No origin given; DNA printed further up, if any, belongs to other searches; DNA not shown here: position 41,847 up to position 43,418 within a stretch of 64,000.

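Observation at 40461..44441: Four-gene cluster: wHTH/coiled-coil protein – membrane protein – P-loop NTPase – large TPR protein (candidate uncharacterised signalling or defence module)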

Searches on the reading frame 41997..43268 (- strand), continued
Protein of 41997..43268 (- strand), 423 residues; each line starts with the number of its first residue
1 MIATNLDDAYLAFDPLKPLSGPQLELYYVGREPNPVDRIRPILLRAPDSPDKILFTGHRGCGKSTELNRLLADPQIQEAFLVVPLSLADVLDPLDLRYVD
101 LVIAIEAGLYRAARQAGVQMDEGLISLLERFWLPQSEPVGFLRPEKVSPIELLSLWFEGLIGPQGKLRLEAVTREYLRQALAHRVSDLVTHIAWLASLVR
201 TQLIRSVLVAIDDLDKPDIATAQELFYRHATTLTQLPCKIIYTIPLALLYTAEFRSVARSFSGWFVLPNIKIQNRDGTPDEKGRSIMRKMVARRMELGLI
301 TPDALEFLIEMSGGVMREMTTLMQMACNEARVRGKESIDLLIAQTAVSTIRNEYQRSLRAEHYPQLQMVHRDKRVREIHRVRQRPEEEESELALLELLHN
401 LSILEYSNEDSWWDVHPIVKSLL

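Call 50: search_protein_families(library=pfam, proteins=[L054:7482-7928:+, L054:11852-14419:+, L054:5973-6944:-, L054:3139-6012:-, L054:9197-11821:+, L082:6131-6571:+, L047:9238-12777:+, L051:6307-6963:+, L070:2999-5152:+], max_evalue=0.001)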
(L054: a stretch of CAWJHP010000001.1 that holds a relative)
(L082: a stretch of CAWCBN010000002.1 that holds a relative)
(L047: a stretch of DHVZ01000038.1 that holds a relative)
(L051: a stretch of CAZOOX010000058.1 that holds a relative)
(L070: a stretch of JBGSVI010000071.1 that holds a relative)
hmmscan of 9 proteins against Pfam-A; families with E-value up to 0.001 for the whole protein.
L054:7482-7928:+ (148 aa): 1 family
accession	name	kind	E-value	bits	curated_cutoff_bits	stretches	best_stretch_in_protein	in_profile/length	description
PF02381.23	MraZ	-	2e-18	66.6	23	2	5-74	1-71/72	MraZ protein, putative antitoxin-like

L054:11852-14419:+ (855 aa): 32 families (the best 25 are shown)
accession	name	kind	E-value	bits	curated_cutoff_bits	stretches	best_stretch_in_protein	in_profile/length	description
PF00515.34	TPR_1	-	5.4e-60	197.4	27.8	6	5-33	2-30/34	Tetratricopeptide repeat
PF07719.23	TPR_2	-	5.1e-55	179.5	27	4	5-33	2-30/34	Tetratricopeptide repeat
PF13181.12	TPR_8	-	7.5e-44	144.6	25.7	4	5-33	2-30/34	Tetratricopeptide repeat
PF13414.12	TPR_11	-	7.6e-40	134.8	26.8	5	415-448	1-34/42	TPR repeat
PF13424.12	TPR_12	-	5.2e-36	123.1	30.1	5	4-69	3-76/77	Tetratricopeptide repeat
PF13432.12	TPR_16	-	1.8e-35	121.4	32.7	3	335-379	11-55/65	Tetratricopeptide repeat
PF13176.12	TPR_7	-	1.8e-35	118.4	27.9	0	40-64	1-27/36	Tetratricopeptide repeat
PF13428.12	TPR_14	-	4.5e-35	116.9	23.5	1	694-734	2-42/44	Tetratricopeptide repeat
PF13431.12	TPR_17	-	1.8e-34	115.6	24.4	2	344-375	2-33/34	Tetratricopeptide repeat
PF14559.12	TPR_19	-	5.3e-25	88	25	1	336-378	6-48/68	Tetratricopeptide repeat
PF23914.1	TPR_CcmH_CycH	-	9.4e-24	84.5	42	2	689-793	46-153/158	Cytochrome c-type biogenesis protein H TPR domain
PF13374.12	TPR_10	-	1.4e-18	66.6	27.5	1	39-67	3-31/42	Tetratricopeptide repeat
PF13174.12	TPR_6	-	9.2e-16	57.8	26.3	0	731-759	4-32/33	Tetratricopeptide repeat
PF13371.12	TPR_9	-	1.8e-14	53.9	35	0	10-67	1-58/73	Tetratricopeptide repeat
PF12895.13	ANAPC3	-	2.9e-11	43.9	27.2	0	10-63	29-81/82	Anaphase-promoting complex, cyclosome, subunit 3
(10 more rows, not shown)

L054:5973-6944:- (323 aa): 2 families
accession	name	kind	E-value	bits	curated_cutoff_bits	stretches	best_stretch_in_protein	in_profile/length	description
PF00941.27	FAD_binding_5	-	6.6e-38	130.6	27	1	37-206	4-169/170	FAD binding domain in molybdopterin dehydrogenase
PF03450.22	CO_deh_flav_C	-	2.2e-19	69.9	25.5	1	214-315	2-101/102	CO dehydrogenase flavoprotein C-terminal domain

L054:3139-6012:- (957 aa): 6 families
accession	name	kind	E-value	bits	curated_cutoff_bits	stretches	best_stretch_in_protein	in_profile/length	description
PF02738.23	MoCoBD_1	-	2e-85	286.2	27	1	338-575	7-244/244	Molybdopterin cofactor-binding domain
PF20256.3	MoCoBD_2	-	1.9e-66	224.9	27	1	625-884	22-283/283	Molybdopterin cofactor-binding domain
PF01799.25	Fer2_2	-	2.2e-28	98.7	30.3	1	92-168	1-74/75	[2Fe-2S] binding domain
PF01315.27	Ald_Xan_dh_C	-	3.2e-28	98.7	31.3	1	210-317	1-109/110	Aldehyde oxidase and xanthine dehydrogenase, a/b hammerhead domain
PF00111.32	Fer2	-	3.9e-08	33.6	21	1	24-83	1-60/77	2Fe-2S iron-sulfur cluster binding domain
PF13085.11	Fer2_3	-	1.6e-05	25.3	27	1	56-110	50-90/107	2Fe-2S iron-sulfur cluster binding domain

L054:9197-11821:+ (874 aa): 34 families (the best 25 are shown)
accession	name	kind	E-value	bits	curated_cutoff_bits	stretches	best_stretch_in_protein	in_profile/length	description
PF00515.34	TPR_1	-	2.3e-78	255.5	27.8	8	824-857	1-34/34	Tetratricopeptide repeat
PF13181.12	TPR_8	-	1.2e-70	228.1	25.7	7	753-785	1-33/34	Tetratricopeptide repeat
PF07719.23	TPR_2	-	3.3e-68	220.7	27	7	824-857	1-34/34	Tetratricopeptide repeat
PF13414.12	TPR_11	-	1.2e-56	188.6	26.8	6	411-452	1-42/42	TPR repeat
PF13424.12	TPR_12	-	1.5e-50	169.7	30.1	4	228-299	3-76/77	Tetratricopeptide repeat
PF13431.12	TPR_17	-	2.7e-44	146.2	24.4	4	775-806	1-32/34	Tetratricopeptide repeat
PF13432.12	TPR_16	-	1.1e-37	128.4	32.7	6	307-364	2-59/65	Tetratricopeptide repeat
PF13176.12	TPR_7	-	7.4e-33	110.3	27.9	1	306-335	3-34/36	Tetratricopeptide repeat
PF13428.12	TPR_14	-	5.4e-32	107.4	23.5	1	405-447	2-44/44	Tetratricopeptide repeat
PF14559.12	TPR_19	-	2e-28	98.9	25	2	416-471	3-58/68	Tetratricopeptide repeat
PF23914.1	TPR_CcmH_CycH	-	1.2e-27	97.1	42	1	425-496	37-111/158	Cytochrome c-type biogenesis protein H TPR domain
PF13374.12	TPR_10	-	2.2e-24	85.1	27.5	0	306-329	6-29/42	Tetratricopeptide repeat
PF13174.12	TPR_6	-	2.3e-17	62.8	26.3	0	405-436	1-32/33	Tetratricopeptide repeat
PF13371.12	TPR_9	-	2.7e-13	50.1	35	1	282-336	9-63/73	Tetratricopeptide repeat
PF13429.12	TPR_15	-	6e-13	49.3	26.2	0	224-356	142-268/280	Tetratricopeptide repeat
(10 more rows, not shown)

L082:6131-6571:+ (146 aa): 1 family
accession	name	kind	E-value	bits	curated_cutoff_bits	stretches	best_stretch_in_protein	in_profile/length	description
PF02381.23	MraZ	-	6e-12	45.8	23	1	73-126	2-55/72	MraZ protein, putative antitoxin-like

L047:9238-12777:+ (1179 aa): 28 families (the best 25 are shown)
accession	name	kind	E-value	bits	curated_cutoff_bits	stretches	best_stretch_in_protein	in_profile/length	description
PF00515.34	TPR_1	-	3.8e-66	216.9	27.8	8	803-834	1-32/34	Tetratricopeptide repeat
PF13414.12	TPR_11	-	2e-50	168.6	26.8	7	396-436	1-41/42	TPR repeat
PF07719.23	TPR_2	-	5.7e-49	160.7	27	4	803-834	1-32/34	Tetratricopeptide repeat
PF13181.12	TPR_8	-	1.6e-43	143.6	25.7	4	805-834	3-32/34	Tetratricopeptide repeat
PF13424.12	TPR_12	-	2.2e-43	146.8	30.1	5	423-487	3-75/77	Tetratricopeptide repeat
PF13431.12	TPR_17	-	3.4e-40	133.4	24.4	3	825-858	1-34/34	Tetratricopeptide repeat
PF13176.12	TPR_7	-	3.7e-33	111.2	27.9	0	360-388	4-32/36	Tetratricopeptide repeat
PF13432.12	TPR_16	-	6.2e-30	103.7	32.7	3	292-351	2-61/65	Tetratricopeptide repeat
PF17762.8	HTH_ParB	-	1.2e-29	102.9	22.6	1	1003-1100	2-99/102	ParB HTH domain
PF13374.12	TPR_10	-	8.4e-24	83.3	27.5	0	838-862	3-27/42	Tetratricopeptide repeat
PF13428.12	TPR_14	-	2.9e-23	80.4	23.5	1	290-329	4-43/44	Tetratricopeptide repeat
PF23914.1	TPR_CcmH_CycH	-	2.9e-22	79.6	42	0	419-476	46-140/158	Cytochrome c-type biogenesis protein H TPR domain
PF02195.25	ParB_N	-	7.1e-17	61.7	26.3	1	911-999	4-94/95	ParB N-terminal domain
PF14559.12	TPR_19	-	1.4e-15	57.8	25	0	401-466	3-67/68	Tetratricopeptide repeat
PF13371.12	TPR_9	-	1.9e-12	47.4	35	0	272-321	14-63/73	Tetratricopeptide repeat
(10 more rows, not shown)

L051:6307-6963:+ (218 aa): 5 families
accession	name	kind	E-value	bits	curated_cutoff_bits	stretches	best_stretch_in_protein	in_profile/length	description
PF00072.30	Response_reg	-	6.8e-24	84.6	30.2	1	7-119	1-111/111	Response regulator receiver domain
PF00196.25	GerE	-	1.5e-18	66.6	23.5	1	151-207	1-57/57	Bacterial regulatory proteins, luxR family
PF08281.18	Sigma70_r4_2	-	0.00023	21.2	25.7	1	152-195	10-54/54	Sigma-70, region 4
PF13384.12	HTH_23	-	0.00034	20.8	24.6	1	156-190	6-40/50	Homeodomain-like domain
PF14493.12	HTH_40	-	0.0009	19.9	27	0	158-195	3-40/89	Helix-turn-helix domain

L070:2999-5152:+ (717 aa): 9 families
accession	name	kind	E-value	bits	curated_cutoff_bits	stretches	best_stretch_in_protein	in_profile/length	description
PF02518.31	HATPase_c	-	7e-12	46.2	26.4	1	627-716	2-108/111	Histidine kinase-, DNA gyrase B-, and HSP90-like ATPase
PF07730.19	HisKA_3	-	1.6e-11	45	24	1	521-588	1-67/68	Histidine kinase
PF16927.11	HisKA_7TM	-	1.2e-08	35.5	28.6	1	14-223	2-213/224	N-terminal 7TM region of histidine kinase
PF13581.12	HATPase_c_2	-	3.9e-07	30.6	27.4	1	621-684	22-101/127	Histidine kinase-like ATPase domain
PF01590.32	GAF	-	5e-06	27.5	22.4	1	372-504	6-130/133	GAF domain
PF08448.16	PAS_4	-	9.8e-05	23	23.1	1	241-338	1-109/110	PAS fold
PF13188.13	PAS_8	-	0.00011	22.4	21.8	1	240-290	6-53/65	PAS domain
PF00989.32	PAS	-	0.00015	22.2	22.6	0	237-286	3-52/113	PAS fold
PF13185.12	GAF_2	-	0.00092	19.9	28.6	0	405-507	35-135/136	GAF domain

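Call 55: search_protein_families(library=pfam, proteins=[L047:327-818:+, L047:992-1945:+, L047:2371-4017:+, L047:4202-6364:+, L047:6374-7027:+, L047:7497-7949:+, L047:12806-15556:+, L069:516-1010:+, L069:1203-2018:+, L069:12043-13845:+], max_evalue=0.0001)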
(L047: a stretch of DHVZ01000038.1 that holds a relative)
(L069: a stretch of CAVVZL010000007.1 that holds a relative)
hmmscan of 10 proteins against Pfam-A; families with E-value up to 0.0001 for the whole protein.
L047:327-818:+ (163 aa): 1 family
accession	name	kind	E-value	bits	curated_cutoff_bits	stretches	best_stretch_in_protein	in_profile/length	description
PF04073.20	tRNA_edit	-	2.3e-24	86.3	25.5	1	32-146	9-122/123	Aminoacyl-tRNA editing domain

L047:992-1945:+ (317 aa): 1 family
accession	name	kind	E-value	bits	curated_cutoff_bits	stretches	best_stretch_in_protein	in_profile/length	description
PF03976.20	PPK2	-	1.7e-110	368.5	22.3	1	51-272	2-223/229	Polyphosphate kinase 2 (PPK2)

L047:2371-4017:+ (548 aa): 18 families
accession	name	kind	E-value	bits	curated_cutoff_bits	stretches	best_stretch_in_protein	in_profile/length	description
PF07719.23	TPR_2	-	3.4e-33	111.4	27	2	356-389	1-34/34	Tetratricopeptide repeat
PF13181.12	TPR_8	-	1.7e-31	106.1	25.7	1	357-389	2-34/34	Tetratricopeptide repeat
PF13431.12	TPR_17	-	1.3e-27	94.2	24.4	0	312-341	3-32/34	Tetratricopeptide repeat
PF00515.34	TPR_1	-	1.6e-26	91.5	27.8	2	356-389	1-34/34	Tetratricopeptide repeat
PF13432.12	TPR_16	-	3.2e-22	79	32.7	1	328-389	3-64/65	Tetratricopeptide repeat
PF14559.12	TPR_19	-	1.3e-20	73.9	25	1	337-375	6-44/68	Tetratricopeptide repeat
PF13424.12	TPR_12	-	1.3e-20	73.8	30.1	1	214-282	2-73/77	Tetratricopeptide repeat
PF13176.12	TPR_7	-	6.5e-20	69.9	27.9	0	358-389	1-34/36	Tetratricopeptide repeat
PF23914.1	TPR_CcmH_CycH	-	8.2e-20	71.7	42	1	354-421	48-118/158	Cytochrome c-type biogenesis protein H TPR domain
PF13428.12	TPR_14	-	6.6e-19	66.9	23.5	0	291-331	4-44/44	Tetratricopeptide repeat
PF13414.12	TPR_11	-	1.8e-18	66.4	26.8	1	329-368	1-40/42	TPR repeat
PF13174.12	TPR_6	-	2.6e-10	40.7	26.3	0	323-347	1-25/33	Tetratricopeptide repeat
PF12895.13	ANAPC3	-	8e-09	36.1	27.2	0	293-347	28-81/82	Anaphase-promoting complex, cyclosome, subunit 3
PF13429.12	TPR_15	-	1.3e-08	35.1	26.2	1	352-476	142-266/280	Tetratricopeptide repeat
PF13371.12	TPR_9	-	9.9e-08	32.3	35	0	350-389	23-62/73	Tetratricopeptide repeat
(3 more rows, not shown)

L047:4202-6364:+ (720 aa): 7 families
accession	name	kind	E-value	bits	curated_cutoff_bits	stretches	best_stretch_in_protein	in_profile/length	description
PF01590.32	GAF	-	1.2e-13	52.2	22.4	1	363-500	2-131/133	GAF domain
PF02518.31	HATPase_c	-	1.5e-11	45.1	26.4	1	622-712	2-109/111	Histidine kinase-, DNA gyrase B-, and HSP90-like ATPase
PF07730.19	HisKA_3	-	2.5e-11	44.4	24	1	516-582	1-66/68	Histidine kinase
PF13185.12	GAF_2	-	1.5e-10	41.8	28.6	1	362-500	3-133/136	GAF domain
PF16927.11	HisKA_7TM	-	3.3e-09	37.3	28.6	1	9-226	2-224/224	N-terminal 7TM region of histidine kinase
PF13492.12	GAF_3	-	1.9e-06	28.7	27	1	364-501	3-126/129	GAF domain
PF08448.16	PAS_4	-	5.5e-06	27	23.1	1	233-334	1-110/110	PAS fold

L047:6374-7027:+ (217 aa): 3 families
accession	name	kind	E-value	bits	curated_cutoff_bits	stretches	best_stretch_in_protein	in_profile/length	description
PF00072.30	Response_reg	-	2.6e-25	89.2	30.2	1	6-117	1-110/111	Response regulator receiver domain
PF00196.25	GerE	-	6.4e-17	61.4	23.5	1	150-206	1-57/57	Bacterial regulatory proteins, luxR family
PF13384.12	HTH_23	-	7.3e-05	22.9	24.6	0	157-190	8-41/50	Homeodomain-like domain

L047:7497-7949:+ (150 aa): 1 family
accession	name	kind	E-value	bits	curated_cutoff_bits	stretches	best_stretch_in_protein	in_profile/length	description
PF02381.23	MraZ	-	5.3e-21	74.8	23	2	74-135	1-64/72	MraZ protein, putative antitoxin-like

L047:12806-15556:+ (916 aa): 17 families
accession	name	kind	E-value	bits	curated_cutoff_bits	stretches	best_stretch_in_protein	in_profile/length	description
PF00515.34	TPR_1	-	3.2e-27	93.6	27.8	1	754-785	2-33/34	Tetratricopeptide repeat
PF07719.23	TPR_2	-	1.5e-26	90.7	27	1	754-785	2-33/34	Tetratricopeptide repeat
PF17762.8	HTH_ParB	-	1.8e-23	83.1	22.6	1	382-479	2-99/102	ParB HTH domain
PF13414.12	TPR_11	-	3.7e-23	81.4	26.8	1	760-797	1-38/42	TPR repeat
PF13181.12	TPR_8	-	8e-22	75.9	25.7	1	754-785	2-33/34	Tetratricopeptide repeat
PF02195.25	ParB_N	-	1.2e-19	70.6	26.3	1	293-379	6-95/95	ParB N-terminal domain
PF13431.12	TPR_17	-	1.7e-19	68.9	24.4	1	742-773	2-33/34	Tetratricopeptide repeat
PF14559.12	TPR_19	-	7e-19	68.4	25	1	737-791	9-62/68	Tetratricopeptide repeat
PF13432.12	TPR_16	-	8.9e-18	64.8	32.7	1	758-819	2-63/65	Tetratricopeptide repeat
PF13424.12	TPR_12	-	4.3e-17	62.5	30.1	1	737-783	28-75/77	Tetratricopeptide repeat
PF23914.1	TPR_CcmH_CycH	-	3.1e-14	53.5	42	0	747-789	44-86/158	Cytochrome c-type biogenesis protein H TPR domain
PF13428.12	TPR_14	-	5.7e-14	51.7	23.5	0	754-794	2-42/44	Tetratricopeptide repeat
PF13176.12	TPR_7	-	5.7e-13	48.3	27.9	0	756-785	2-31/36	Tetratricopeptide repeat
PF13371.12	TPR_9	-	6.2e-09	36.2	35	0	737-785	13-61/73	Tetratricopeptide repeat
PF12895.13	ANAPC3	-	1.9e-07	31.7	27.2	1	737-813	7-82/82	Anaphase-promoting complex, cyclosome, subunit 3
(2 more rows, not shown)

L069:516-1010:+ (164 aa): 1 family
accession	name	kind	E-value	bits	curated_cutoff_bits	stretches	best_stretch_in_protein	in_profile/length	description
PF01797.21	Y1_Tnp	-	4.1e-14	53.2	23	1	34-151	3-119/121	Transposase IS200 like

L069:1203-2018:+ (271 aa): 2 families
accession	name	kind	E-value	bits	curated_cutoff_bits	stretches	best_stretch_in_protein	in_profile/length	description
PF04471.18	Mrr_cat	-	4.2e-15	56.3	21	1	125-241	1-114/115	Restriction endonuclease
PF14338.12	Mrr_N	-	2.6e-05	24.7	29.5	1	28-80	33-86/87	Mrr N-terminal domain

L069:12043-13845:+ (600 aa): 21 families
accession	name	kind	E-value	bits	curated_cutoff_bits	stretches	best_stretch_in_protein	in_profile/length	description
PF00515.34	TPR_1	-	2.6e-58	192.1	27.8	6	545-578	1-34/34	Tetratricopeptide repeat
PF13181.12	TPR_8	-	1.1e-48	159.6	25.7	4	547-578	3-34/34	Tetratricopeptide repeat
PF07719.23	TPR_2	-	1.2e-48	159.6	27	3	67-98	2-33/34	Tetratricopeptide repeat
PF13414.12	TPR_11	-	4.3e-45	151.6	26.8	5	481-522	1-42/42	TPR repeat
PF13424.12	TPR_12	-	1.9e-38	130.9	30.1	4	508-571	3-71/77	Tetratricopeptide repeat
PF13431.12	TPR_17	-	7.4e-35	116.7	24.4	2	54-86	1-33/34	Tetratricopeptide repeat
PF13432.12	TPR_16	-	2e-33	114.9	32.7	2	37-98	2-63/65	Tetratricopeptide repeat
PF13176.12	TPR_7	-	1.8e-27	93.5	27.9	0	548-576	2-32/36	Tetratricopeptide repeat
PF13428.12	TPR_14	-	1.1e-26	91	23.5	0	68-107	3-42/44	Tetratricopeptide repeat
PF23914.1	TPR_CcmH_CycH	-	1.2e-26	93.9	42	2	33-136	51-157/158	Cytochrome c-type biogenesis protein H TPR domain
PF14559.12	TPR_19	-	1.3e-22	80.3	25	1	45-98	4-57/68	Tetratricopeptide repeat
PF13374.12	TPR_10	-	5.5e-20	71.1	27.5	1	101-129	3-31/42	Tetratricopeptide repeat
PF13174.12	TPR_6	-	1.7e-15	56.9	26.3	0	69-94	3-28/33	Tetratricopeptide repeat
PF12895.13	ANAPC3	-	5.1e-13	49.5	27.2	1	45-124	2-80/82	Anaphase-promoting complex, cyclosome, subunit 3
PF25063.1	ARM_TT21_C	-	1.6e-11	44.9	35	0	25-95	88-158/209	Tetratricopeptide repeat protein 21 C-terminal ARM domain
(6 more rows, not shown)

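Call 61: search_solved_structures(query=A1, max_evalue=1)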
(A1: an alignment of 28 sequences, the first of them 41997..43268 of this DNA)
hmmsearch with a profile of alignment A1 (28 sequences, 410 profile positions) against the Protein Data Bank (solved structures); distinct sequences matched with E-value up to 1: 9.
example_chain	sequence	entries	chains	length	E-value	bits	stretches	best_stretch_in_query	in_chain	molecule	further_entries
2chq_A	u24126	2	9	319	0.13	14.3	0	297-353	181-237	REPLICATION FACTOR C SMALL SUBUNIT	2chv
2chg_A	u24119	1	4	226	0.17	13.9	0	297-335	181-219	REPLICATION FACTOR C SMALL SUBUNIT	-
9esh_z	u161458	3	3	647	0.19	13.8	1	26-69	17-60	Putative pre-mRNA-splicing factor ATP-dependent RNA helicase C20H4.09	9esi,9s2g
3llm_A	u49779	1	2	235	0.43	12.6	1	21-78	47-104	ATP-dependent RNA helicase A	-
3dm9_B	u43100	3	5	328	0.55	12.3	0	44-75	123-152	Signal recognition particle receptor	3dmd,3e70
9fi8_HA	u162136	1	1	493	0.74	11.8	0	47-82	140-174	Small ribosomal subunit protein mS29,mS29(DAP3)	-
9hqv_Br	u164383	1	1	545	0.88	11.6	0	47-82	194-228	Small ribosomal subunit protein mS29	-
8pjb_A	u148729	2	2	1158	0.9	11.5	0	21-74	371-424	Dosage compensation regulator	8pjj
8b9g_A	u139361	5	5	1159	0.9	11.5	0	21-74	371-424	Dosage compensation regulator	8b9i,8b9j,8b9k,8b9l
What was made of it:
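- On ORC/Cdc6-type AAA+ initiators: The A1 profile against PDB gave a best E of 0.13, to the RFC small subunit (call 61).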

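Call 69: find_encoding_contigs(protein=P0001, flank=10000, max_places=2)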
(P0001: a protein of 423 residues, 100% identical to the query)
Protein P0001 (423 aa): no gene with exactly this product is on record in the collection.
